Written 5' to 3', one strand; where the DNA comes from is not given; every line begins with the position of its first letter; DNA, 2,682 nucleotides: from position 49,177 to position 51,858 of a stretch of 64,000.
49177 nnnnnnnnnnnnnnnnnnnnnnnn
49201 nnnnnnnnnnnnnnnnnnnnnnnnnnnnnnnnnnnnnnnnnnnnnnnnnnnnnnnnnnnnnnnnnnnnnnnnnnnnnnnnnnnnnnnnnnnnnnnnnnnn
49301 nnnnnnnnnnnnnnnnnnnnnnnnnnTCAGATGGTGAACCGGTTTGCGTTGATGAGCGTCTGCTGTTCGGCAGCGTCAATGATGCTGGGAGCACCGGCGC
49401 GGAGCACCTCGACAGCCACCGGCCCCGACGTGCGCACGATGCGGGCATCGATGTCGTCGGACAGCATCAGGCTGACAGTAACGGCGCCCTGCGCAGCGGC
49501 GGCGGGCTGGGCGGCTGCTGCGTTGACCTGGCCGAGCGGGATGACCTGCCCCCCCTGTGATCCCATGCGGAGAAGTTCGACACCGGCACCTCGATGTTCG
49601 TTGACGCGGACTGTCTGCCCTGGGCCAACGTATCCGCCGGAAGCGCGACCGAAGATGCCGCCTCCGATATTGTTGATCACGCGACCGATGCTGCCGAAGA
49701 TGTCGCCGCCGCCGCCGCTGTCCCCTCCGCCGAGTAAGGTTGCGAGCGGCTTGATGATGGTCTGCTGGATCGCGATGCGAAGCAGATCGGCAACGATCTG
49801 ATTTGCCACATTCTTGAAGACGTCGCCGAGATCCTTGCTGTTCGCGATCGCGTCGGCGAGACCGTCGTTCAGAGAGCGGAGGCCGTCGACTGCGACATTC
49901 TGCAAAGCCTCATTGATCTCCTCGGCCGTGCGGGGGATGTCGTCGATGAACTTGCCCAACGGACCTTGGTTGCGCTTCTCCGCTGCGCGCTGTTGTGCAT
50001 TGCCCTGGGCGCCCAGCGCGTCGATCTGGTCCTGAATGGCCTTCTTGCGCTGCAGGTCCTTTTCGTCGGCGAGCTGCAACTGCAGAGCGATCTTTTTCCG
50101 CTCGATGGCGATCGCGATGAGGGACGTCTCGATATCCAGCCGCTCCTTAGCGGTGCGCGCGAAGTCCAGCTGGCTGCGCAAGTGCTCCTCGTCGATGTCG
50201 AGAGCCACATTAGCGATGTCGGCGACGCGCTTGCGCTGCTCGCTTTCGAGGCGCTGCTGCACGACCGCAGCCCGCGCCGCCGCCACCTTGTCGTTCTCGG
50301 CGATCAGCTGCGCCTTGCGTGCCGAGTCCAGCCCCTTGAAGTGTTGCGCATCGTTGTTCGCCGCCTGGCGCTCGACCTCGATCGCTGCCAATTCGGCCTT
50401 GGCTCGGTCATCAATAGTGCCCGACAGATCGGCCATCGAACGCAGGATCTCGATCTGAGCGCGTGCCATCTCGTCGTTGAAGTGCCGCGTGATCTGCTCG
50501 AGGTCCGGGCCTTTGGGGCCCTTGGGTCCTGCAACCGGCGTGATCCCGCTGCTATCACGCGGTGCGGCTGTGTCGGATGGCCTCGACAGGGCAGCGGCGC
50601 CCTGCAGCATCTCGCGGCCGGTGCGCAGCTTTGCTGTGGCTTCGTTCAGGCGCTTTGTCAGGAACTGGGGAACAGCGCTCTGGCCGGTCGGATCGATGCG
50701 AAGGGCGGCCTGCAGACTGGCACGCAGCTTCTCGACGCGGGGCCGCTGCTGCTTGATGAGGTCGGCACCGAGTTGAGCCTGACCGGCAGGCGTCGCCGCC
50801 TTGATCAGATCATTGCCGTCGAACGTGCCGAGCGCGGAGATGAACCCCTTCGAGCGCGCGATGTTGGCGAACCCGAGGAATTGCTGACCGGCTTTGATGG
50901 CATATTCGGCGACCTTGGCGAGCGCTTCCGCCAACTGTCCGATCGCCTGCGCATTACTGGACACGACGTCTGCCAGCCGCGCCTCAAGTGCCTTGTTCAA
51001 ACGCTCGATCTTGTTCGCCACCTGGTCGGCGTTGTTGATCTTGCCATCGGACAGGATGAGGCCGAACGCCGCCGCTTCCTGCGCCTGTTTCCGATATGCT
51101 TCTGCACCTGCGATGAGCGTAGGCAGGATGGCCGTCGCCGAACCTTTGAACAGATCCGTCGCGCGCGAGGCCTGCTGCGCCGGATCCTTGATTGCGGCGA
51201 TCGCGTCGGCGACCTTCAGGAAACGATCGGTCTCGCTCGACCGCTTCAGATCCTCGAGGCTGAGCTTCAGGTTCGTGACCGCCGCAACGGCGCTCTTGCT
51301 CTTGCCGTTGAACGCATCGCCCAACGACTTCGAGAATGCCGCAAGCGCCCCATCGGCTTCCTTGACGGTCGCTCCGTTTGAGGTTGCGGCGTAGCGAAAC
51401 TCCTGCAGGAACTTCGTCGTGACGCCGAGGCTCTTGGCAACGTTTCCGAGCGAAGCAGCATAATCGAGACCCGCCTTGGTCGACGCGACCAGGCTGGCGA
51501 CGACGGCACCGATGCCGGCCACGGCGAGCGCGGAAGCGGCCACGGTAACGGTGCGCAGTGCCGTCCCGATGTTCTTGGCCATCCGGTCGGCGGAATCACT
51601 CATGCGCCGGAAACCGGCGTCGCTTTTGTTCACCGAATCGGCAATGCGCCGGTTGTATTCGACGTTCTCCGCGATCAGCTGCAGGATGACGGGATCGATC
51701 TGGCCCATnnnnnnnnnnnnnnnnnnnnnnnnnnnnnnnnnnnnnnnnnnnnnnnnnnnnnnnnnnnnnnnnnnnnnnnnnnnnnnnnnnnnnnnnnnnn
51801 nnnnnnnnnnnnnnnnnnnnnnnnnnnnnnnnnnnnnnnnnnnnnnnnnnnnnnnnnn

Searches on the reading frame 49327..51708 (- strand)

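Call 35: search_protein_families(library=pfam, proteins=[window:49327-51708:-], max_evalue=0.001)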
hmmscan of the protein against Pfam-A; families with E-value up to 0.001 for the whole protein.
window:49327-51708:- (793 aa): 0 families

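Call 37: search_protein_families(library=phrogs, proteins=[window:49327-51708:-], max_evalue=0.001)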
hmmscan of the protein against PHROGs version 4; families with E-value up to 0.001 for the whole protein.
window:49327-51708:- (793 aa): 12 families
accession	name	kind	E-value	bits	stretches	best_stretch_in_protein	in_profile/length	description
phrog_8462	-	tail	5.1e-23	82.7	1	30-297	26-266/672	tail length tape measure protein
phrog_9483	-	tail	2.6e-21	76.8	1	28-271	17-255/657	tail length tape measure protein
phrog_2854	-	tail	2.1e-15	57.5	1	35-570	30-542/855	tail length tape measure protein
phrog_2276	-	tail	5e-12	46.3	1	26-242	49-262/673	tail length tape measure protein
phrog_33680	-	unknown function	2.8e-11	43.2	1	43-249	287-489/726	-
phrog_8125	-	tail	5.3e-10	39.9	1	46-243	60-254/578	tail length tape measure protein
phrog_3981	-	tail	1.3e-09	38.7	1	22-277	11-262/584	tail length tape measure protein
phrog_13338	-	unknown function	3.6e-08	33.1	1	36-565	19-495/903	-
phrog_12506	-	tail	1.7e-06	28.7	1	29-211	18-186/218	tail length tape measure protein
phrog_10574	-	tail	9.6e-05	22.3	1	25-759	13-609/640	tail length tape measure protein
phrog_22443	-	unknown function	0.00012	21.3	1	28-246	16-233/1064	-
phrog_3654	-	unknown function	0.00084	19.4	1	32-264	96-324/577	-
